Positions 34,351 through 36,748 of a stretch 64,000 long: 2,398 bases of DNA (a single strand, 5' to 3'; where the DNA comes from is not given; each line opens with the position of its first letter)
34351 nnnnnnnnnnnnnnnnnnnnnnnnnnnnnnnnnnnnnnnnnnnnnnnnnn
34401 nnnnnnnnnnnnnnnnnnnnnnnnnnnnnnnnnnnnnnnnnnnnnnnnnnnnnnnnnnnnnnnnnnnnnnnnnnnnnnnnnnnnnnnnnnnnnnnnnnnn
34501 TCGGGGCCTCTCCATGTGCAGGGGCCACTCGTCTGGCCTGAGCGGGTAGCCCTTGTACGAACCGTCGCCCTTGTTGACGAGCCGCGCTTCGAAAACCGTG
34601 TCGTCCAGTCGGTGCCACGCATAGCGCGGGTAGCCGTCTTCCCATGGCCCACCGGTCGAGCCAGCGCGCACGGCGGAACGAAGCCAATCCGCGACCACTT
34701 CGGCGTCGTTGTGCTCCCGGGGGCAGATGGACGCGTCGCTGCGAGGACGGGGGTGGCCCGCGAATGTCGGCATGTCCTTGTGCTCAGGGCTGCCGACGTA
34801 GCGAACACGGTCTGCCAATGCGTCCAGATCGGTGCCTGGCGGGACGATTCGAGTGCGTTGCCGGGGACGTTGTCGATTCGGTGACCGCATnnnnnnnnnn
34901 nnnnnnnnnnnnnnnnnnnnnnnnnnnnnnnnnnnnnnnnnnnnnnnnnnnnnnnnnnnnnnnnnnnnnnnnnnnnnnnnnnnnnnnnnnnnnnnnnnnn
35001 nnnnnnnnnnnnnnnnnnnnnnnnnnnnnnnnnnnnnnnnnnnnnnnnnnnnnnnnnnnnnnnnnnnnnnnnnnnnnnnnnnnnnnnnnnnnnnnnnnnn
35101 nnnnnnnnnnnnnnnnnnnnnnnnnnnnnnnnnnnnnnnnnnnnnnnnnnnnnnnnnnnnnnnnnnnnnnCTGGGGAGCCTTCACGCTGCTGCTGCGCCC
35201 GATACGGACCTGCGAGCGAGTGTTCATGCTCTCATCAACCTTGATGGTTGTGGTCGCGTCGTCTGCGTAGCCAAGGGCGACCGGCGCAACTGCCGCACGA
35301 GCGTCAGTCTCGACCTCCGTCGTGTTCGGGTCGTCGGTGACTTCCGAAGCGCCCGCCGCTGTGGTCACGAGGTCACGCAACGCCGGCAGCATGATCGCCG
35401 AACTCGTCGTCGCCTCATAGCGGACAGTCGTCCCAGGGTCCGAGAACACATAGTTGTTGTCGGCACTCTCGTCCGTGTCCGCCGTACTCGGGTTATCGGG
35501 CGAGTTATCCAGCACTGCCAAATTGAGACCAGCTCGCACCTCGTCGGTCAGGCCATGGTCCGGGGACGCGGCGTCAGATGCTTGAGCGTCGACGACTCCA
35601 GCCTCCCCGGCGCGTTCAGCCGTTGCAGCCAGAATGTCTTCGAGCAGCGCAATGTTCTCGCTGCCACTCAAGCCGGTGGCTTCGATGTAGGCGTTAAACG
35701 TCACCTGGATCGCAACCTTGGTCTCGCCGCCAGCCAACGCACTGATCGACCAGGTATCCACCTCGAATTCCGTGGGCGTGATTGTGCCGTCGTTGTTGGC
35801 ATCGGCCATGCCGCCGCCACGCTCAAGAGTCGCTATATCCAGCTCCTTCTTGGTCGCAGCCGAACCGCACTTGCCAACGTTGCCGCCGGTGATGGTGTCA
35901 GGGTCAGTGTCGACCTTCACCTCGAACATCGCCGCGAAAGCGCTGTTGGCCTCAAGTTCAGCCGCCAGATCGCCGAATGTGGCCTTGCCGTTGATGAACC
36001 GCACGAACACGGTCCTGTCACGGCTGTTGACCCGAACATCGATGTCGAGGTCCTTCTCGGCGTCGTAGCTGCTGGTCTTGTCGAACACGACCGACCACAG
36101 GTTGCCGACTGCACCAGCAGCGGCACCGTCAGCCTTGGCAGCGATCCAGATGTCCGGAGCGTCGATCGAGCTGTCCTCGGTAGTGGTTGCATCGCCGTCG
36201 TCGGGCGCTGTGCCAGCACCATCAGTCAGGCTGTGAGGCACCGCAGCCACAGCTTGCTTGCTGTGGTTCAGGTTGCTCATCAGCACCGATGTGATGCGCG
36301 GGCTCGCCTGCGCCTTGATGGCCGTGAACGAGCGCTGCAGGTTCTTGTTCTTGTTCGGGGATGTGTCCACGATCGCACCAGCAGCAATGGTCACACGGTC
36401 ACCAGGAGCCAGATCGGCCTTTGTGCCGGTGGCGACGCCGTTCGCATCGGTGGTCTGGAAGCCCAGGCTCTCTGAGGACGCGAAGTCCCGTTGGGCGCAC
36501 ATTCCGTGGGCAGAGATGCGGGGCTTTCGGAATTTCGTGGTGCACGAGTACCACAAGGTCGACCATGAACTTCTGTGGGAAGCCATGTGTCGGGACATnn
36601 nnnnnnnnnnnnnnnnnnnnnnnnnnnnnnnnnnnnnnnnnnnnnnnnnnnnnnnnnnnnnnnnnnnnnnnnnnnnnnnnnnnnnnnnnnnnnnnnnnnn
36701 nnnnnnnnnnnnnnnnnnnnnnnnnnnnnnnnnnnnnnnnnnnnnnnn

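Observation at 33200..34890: Translationally coupled 130-aa basic protein and 433-aa ImmA-like protein lacking its metal site: uncharacterised two-gene module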

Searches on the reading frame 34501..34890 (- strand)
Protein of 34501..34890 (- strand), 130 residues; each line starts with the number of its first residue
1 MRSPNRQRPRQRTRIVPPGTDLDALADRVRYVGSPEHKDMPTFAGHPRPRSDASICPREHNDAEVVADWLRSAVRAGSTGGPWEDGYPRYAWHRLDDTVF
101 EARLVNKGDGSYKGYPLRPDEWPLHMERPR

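Call 3: search_protein_families(library=pfam, proteins=[window:34501-34890:-], max_evalue=1)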
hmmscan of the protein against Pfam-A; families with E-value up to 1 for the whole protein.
window:34501-34890:- (130 aa): 0 families

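Call 4: search_protein_families(library=padloc, proteins=[window:34501-34890:-], max_evalue=1)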
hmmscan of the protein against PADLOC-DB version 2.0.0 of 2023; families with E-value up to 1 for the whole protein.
window:34501-34890:- (130 aa): 0 families

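Call 5: search_protein_families(library=ncbifam, proteins=[window:34501-34890:-], max_evalue=1)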
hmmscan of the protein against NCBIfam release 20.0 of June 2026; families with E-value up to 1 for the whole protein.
window:34501-34890:- (130 aa): 0 families

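Call 7: find_homologous_proteins(query=window:34501-34890:-)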
Query window:34501-34890:- (130 aa): 155 proteins with E <= 0.001 among 192 candidates; the best 120 are listed.
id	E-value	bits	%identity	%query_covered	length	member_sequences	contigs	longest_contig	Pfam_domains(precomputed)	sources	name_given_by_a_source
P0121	9.1e-83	293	97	100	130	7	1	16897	-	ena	-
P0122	2.0e-66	240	81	83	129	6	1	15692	-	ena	-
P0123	6.6e-61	222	74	88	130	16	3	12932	-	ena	-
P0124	1.6e-60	221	73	88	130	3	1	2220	-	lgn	-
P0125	3.1e-60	220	74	91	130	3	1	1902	-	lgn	-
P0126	6.5e-60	219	75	85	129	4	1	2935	-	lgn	-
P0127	3.1e-59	217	73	85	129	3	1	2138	-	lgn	-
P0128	1.3e-58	215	72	97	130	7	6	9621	-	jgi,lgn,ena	-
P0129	2.2e-58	214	74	82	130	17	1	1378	-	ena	-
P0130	5.3e-58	213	71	87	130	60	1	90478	-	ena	-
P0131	5.4e-58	213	72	88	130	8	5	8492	-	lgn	-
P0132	1.2e-57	212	73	87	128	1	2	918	-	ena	-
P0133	1.9e-57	211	73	85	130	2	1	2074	-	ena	-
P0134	6.4e-57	209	73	77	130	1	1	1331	-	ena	-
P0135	1.5e-55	205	70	97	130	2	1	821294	-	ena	-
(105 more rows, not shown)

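Call 21: search_solved_structures(query=A2, max_evalue=10, show_alignments=2)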
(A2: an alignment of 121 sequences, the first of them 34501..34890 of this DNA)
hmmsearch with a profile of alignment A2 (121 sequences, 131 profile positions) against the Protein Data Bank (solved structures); distinct sequences matched with E-value up to 10: 3.
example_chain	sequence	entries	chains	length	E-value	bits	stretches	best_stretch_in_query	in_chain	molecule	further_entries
6ofs_A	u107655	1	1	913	0.15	15.2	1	23-71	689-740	Probable zinc protease PqqL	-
3h9u_A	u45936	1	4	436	0.58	13.4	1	31-108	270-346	Adenosylhomocysteinase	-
7zcu_S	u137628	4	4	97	4.5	10.5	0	104-116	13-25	PucA-LH2-gamma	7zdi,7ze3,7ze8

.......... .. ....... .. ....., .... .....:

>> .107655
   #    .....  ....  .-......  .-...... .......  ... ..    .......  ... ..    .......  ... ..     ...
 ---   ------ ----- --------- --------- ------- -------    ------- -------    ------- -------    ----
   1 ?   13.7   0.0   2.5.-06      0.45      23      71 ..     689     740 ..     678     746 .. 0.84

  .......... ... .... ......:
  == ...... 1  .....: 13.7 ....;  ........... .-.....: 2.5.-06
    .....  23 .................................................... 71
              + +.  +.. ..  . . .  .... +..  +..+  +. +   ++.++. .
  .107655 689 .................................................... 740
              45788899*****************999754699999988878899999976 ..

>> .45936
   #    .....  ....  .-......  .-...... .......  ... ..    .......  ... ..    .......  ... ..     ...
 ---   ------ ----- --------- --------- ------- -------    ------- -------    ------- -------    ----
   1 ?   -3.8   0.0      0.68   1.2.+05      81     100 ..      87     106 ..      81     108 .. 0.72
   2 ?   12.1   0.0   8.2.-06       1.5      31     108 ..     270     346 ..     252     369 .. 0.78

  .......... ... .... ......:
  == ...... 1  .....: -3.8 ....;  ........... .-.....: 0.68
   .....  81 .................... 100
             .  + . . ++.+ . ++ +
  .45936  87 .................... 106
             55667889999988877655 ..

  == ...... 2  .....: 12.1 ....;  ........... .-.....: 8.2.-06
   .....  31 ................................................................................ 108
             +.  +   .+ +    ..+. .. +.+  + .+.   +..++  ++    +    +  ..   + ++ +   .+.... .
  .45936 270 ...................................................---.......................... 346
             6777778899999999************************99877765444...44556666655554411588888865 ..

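Call 29: predict_structure(alignment_id=A2)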
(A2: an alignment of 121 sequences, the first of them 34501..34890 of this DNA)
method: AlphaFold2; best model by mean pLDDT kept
length: 130 residues; sequences in the alignment: 121
mean_pLDDT: 73.3   pTM: 0.67
mean pLDDT of the five models: 73.3, 72.5, 71.5, 70.7, 70.4
residues with pLDDT >= 90: 21; 70-90: 65; 50-70: 12; < 50: 32
segments of 3 or more residues with pLDDT < 50: 1-7, 36-59
pLDDT, mean of each block of 10 residues (from residue 1): 45 82 91 56 44 47 77 91 89 87 87 83 74
secondary structure, 60 per line:
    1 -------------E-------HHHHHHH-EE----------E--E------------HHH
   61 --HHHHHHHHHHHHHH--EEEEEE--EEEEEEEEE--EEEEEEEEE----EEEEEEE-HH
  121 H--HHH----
elements in order: H22-28 H63-76 E79-84 E87-95 E98-106 E111-117

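Call 33: fold_search(model_id=the predicted structure, library=pdb)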
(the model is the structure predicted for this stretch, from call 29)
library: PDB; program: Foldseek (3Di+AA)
matches with E <= 10: 243; with E <= 0.001: 0
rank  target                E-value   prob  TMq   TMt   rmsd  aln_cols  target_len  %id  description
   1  8c24_B                3.8e-01  0.14  0.18  0.23   7.6        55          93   18  ParDE1 toxin-antitoxin complex from Mycobacterium tuberculosis (rv1960c-rv1959c) (released 2023-12-20)
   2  9g12_A                5.3e-01  0.15  0.24  0.31   6.1        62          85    8  Mycobacterium tuberculosis RelBE1 toxin-antitoxin system; rv1247c (relB1 antitoxin), rv1246c (relE1 toxin) (released 2025-12-17)
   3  2khe_MODEL_1_A        8.8e-01  0.14  0.30  0.39   7.0        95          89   16  Solution Structure of the Bacterial Toxin Rele from Thermus Thermophilus HB8 (released 2010-03-31)
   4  3hph_C                1.1e+00  0.09  0.21  0.14  14.8        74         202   12  Closed tetramer of Visna virus integrase (residues 1-219) in complex with LEDGF IBD (released 2009-07-28)
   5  9g12_B                1.2e+00  0.12  0.24  0.34   6.5        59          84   12  Mycobacterium tuberculosis RelBE1 toxin-antitoxin system; rv1247c (relB1 antitoxin), rv1246c (relE1 toxin) (released 2025-12-17)
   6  9w3a_C                1.3e+00  0.11  0.25  0.28   7.9        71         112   11  Crystal structure of PfiAT toxin-antitoxin complex (released 2026-02-11)
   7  3hph_B                1.6e+00  0.08  0.21  0.15  14.9        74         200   12  Closed tetramer of Visna virus integrase (residues 1-219) in complex with LEDGF IBD (released 2009-07-28)
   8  9w3a_A                1.7e+00  0.10  0.25  0.27   7.9        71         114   11  Crystal structure of PfiAT toxin-antitoxin complex (released 2026-02-11)
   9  6af3_E                1.7e+00  0.07  0.24  0.26   8.2        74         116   15  Toxin-Antitoxin module from Streptococcus pneumoniae (released 2019-08-14)
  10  3g5o_C                1.8e+00  0.13  0.34  0.45   6.0        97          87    7  The crystal structure of the toxin-antitoxin complex RelBE2 (Rv2865-2866) from Mycobacterium tuberculosis (released 2009-04-14)
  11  3bcm_A                2.0e+00  0.03  0.14  0.16   9.2        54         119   13  Crystal Structure of The Unswapped Form of P19A/L28Q/N67D BS-RNase (released 2008-02-12)
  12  9w3a_B                2.1e+00  0.08  0.25  0.28   7.9        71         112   11  Crystal structure of PfiAT toxin-antitoxin complex (released 2026-02-11)
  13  1y92_B                2.3e+00  0.04  0.14  0.15   9.7        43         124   12  Crystal structure of the P19A/N67D Variant Of Bovine seminal Ribonuclease (released 2004-12-28)
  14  2vq9                  2.3e+00  0.03  0.16  0.17  13.6        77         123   18  RNASE ZF-3E (released 2008-06-17)
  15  1y94_A                2.3e+00  0.03  0.14  0.15   9.5        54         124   13  Crystal structure of the G16S/N17T/P19A/S20A/N67D Variant Of Bovine seminal Ribonuclease (released 2004-12-28)
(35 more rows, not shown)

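Call 42: search_protein_representatives(alignment_id=A2)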
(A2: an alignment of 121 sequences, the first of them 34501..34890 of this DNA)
Query: 121 sequences, 131 profile positions. Proteins with E-value up to 0.001 (for the whole library): 860; up to 1e-10: 461; up to 1e-30: 58. The best 150 are listed.
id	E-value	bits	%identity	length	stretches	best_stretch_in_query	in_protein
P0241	1.1e-71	255.1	-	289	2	1-97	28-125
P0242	6.2e-55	200.9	-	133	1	1-130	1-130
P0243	1.9e-53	196.1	-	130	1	1-129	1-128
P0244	4.2e-48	178.9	-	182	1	1-122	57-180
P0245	8.4e-48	177.9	-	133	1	1-130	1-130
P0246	2.4e-47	176.4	-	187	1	1-125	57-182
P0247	8.3e-47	174.7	-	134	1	1-128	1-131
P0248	5.9e-45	168.7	-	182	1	1-126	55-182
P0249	6.0e-43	162.2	-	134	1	1-125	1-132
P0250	1.0e-42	161.4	-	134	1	1-127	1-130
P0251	3.4e-42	159.8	-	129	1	1-126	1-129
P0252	8.2e-42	158.5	-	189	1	1-125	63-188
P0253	9.0e-42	158.4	-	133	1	1-128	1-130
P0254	6.4e-41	155.6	-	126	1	1-126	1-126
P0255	1.8e-40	154.2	-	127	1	1-126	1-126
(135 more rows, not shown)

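Call 45: search_protein_families(library=pfam, alignment_id=A4, max_evalue=0.01)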
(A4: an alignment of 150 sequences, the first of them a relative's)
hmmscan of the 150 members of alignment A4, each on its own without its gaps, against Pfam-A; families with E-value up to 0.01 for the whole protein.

A. member 1, P0241 (289 aa): 0 families

B. families by the number of members that match (of 150 scanned): 5 families
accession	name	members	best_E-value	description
PF01035.26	DNA_binding_1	1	5.5e-09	6-O-methylguanine DNA methyltransferase, DNA binding domain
PF03235.19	GmrSD_N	1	1.1e-06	GmrSD restriction endonuclease, N-terminal domain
PF06114.19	Peptidase_M78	1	0.00018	IrrE N-terminal-like domain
PF15143.11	DUF4575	1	0.0072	Domain of unknown function (DUF4575)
PF11625.14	DUF3253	1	0.0096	Protein of unknown function (DUF3253)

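Call 46: find_related_loci(query=A2, collection=genome_contigs, flank=3000)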
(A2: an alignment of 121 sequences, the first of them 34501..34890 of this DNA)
Query A2 (130 aa) in genome_contigs; peptide patterns used: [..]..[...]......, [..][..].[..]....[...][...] (x = any residue, [..] = any of these).
295 stretches matched a pattern; 288 encode a relative of the query (tblastn E <= 1e-3); the best 80 are kept; 80 distinct loci.
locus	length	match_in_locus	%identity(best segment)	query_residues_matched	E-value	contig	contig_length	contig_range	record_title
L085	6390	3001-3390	99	1-130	1e-85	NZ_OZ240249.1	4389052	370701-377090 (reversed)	MAG: Candidatus Poriferisodalis sp. isolate 28e7fe26-1565-4c76-bd7c-ff92479b411d chromosome 1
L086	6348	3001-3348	94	15-130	5e-73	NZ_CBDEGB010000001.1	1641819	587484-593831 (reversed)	MAG: Candidatus Poriferisodalis sp. isolate f5b3f634-3930-48ef-b7e0-85baa50b5fea contig_1, whole genome shotgun sequence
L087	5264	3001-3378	73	1-126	5e-59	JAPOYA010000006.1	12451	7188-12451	MAG: Acidimicrobiaceae bacterium isolate COS4_bin_1 NODE_3995_length_12451_cov_53.8052, whole genome shotgun sequence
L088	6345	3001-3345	77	16-130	3e-58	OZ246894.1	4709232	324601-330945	MAG: Acidimicrobiales bacterium isolate 168846d3-da31-4246-9ed1-ce7448191819 genome assembly, chromosome: 1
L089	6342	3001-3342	78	13-126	7e-58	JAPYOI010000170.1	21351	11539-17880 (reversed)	MAG: Candidatus Poriferisodalis multihospitum isolate m_rhlh10 Seq170, whole genome shotgun sequence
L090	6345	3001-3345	76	16-130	1e-56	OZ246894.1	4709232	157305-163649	MAG: Acidimicrobiales bacterium isolate 168846d3-da31-4246-9ed1-ce7448191819 genome assembly, chromosome: 1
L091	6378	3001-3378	75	1-126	1e-55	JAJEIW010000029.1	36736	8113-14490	MAG: Acidimicrobiia bacterium isolate p16x63bins.71 k141_1015637, whole genome shotgun sequence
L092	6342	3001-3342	75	13-126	2e-55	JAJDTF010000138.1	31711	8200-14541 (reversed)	MAG: Acidimicrobiia bacterium isolate jk18x11bins.54 k141_662245, whole genome shotgun sequence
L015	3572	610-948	72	14-126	4e-54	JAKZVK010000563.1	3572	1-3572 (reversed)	MAG: Bryobacterales bacterium isolate Langseth_MAG_00109 Langseth_MAG_00109_000000000563, whole genome shotgun sequence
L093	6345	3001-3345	72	16-130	5e-54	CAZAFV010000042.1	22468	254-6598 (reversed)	MAG TPA_asm: uncultured Acidimicrobiales bacterium isolate SRP109090_co1_34 genome assembly, contig: NODE_3202_length_22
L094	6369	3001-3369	66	1-123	4e-54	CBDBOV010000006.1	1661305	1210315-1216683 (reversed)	MAG: Spirochaetia bacterium isolate 68d78d2d-8fbf-4242-a4cd-80a334438824 genome assembly, contig: contig_6, whole genome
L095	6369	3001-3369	67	1-123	8e-54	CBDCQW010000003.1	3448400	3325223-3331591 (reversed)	MAG: Dehalococcoidia bacterium isolate 156317b5-1015-4f7b-970c-a7c120c590d5 genome assembly, contig: contig_3, whole gen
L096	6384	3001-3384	63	1-128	1e-53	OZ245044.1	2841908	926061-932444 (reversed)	MAG: Dehalococcoidia bacterium isolate 2d514a54-0524-4205-b749-13ef71272d1d genome assembly, chromosome: 1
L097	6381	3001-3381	64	1-127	4e-53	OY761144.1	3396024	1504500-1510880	MAG: Dehalococcoidia bacterium isolate d500c233-76a3-46e4-a508-06ea1f82037c genome assembly, chromosome: 1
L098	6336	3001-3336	71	15-126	9e-53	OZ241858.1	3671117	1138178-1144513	MAG: Candidatus Spongiisocius sp. isolate 36f18321-4a0d-4371-a96b-0c675878e5b3 genome assembly, chromosome: 1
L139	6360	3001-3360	57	1-119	2e-44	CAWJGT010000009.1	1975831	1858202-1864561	MAG: uncultured Holophagales bacterium isolate MFD04935.bin.1.7 genome assembly, contig: contig_25929, whole genome shot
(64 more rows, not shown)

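Call 72: find_homologous_proteins(query=L139:3001-4224:+)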
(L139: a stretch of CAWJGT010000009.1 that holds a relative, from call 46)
Query L139:3001-4224:+ (408 aa): 190 proteins with E <= 0.001 among 8000 candidates; the best 120 are listed.
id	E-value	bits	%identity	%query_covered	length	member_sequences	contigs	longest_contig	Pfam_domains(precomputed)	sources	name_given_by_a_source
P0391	3.9e-144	499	81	71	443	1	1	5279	PF06114.20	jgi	jgi:hypothetical protein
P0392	1.3e-141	490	80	71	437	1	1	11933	-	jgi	jgi:hypothetical protein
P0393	2.7e-141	489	79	71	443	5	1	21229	-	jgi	-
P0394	4.8e-140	485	79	71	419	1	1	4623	-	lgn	-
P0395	8.1e-137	475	78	71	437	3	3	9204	-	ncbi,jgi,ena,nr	ncbi:MAG TPA: ImmA/IrrE family metallo-endopeptidase [Solirubrobacterales bacterium]|nr:ImmA/IrrE fa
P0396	2.1e-136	473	78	71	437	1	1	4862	PF06114.20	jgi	-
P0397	5.7e-136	472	78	70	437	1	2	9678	PF06114.20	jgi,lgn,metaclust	metaclust:\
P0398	5.5e-135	469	78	71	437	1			-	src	-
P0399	1.7e-134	467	76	71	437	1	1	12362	PF06114.20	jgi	jgi:hypothetical protein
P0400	8.9e-133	461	76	71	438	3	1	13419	PF06114.20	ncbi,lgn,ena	-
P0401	5.8e-132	459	77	71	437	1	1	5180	PF06114.20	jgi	jgi:hypothetical protein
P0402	8.7e-132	458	52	68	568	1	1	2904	-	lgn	-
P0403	1.6e-131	457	75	71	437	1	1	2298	-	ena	-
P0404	1.9e-131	457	76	71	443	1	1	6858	-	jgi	jgi:hypothetical protein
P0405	2.2e-129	450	75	71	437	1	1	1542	-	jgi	jgi:hypothetical protein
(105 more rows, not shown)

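Call 81: search_dna_similar(query=window:34501-34890:-, collection=plasmids, mode=protein, max_evalue=0.001, max_rows=25)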
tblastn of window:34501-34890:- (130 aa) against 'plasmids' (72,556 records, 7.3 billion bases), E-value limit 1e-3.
Records with a match: 1; places in all: 1; records where one place covers at least 80% of the query: 0.
Best place of each record, by identity: <60% 1.
By first word of the organism name: Tistrella 1.
By predicted mobility (MOB-suite, as given by PLSDB): non-mobilizable 1.
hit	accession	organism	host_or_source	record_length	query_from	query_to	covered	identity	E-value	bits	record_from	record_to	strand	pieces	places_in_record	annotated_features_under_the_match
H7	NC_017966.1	Tistrella mobilis KA081020-065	-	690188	29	121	72%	35.7%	9e-7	53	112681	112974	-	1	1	none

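Call 93: search_protein_families(library=phrogs, proteins=[window:34501-34890:-], max_evalue=0.1)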
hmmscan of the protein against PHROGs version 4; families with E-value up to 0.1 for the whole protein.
window:34501-34890:- (130 aa): 0 families

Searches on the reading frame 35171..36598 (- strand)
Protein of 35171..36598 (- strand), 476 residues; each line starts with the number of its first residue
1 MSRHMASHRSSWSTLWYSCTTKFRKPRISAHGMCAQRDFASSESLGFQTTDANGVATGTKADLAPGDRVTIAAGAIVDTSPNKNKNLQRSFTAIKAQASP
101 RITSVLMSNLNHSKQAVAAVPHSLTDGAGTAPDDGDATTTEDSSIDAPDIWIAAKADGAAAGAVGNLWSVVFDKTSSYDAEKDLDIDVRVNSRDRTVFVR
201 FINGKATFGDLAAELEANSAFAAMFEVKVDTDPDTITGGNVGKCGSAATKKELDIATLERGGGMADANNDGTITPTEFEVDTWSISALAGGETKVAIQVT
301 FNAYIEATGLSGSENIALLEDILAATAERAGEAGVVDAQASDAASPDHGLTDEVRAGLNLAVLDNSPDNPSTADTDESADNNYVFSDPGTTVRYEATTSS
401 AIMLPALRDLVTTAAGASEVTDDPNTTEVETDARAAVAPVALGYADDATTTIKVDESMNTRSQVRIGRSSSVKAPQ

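Call 88: search_protein_families(library=pfam, proteins=[window:35171-36598:-], max_evalue=0.01)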
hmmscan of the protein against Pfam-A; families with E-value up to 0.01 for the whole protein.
window:35171-36598:- (476 aa): 2 families
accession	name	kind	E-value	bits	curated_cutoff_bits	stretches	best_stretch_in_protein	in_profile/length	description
PF00404.24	Dockerin_1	-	0.0075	16.9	22.9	0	256-278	27-49/57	Dockerin type I domain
PF13202.12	EF-hand_5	-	0.0079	16.1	25.9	0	264-279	7-22/25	EF hand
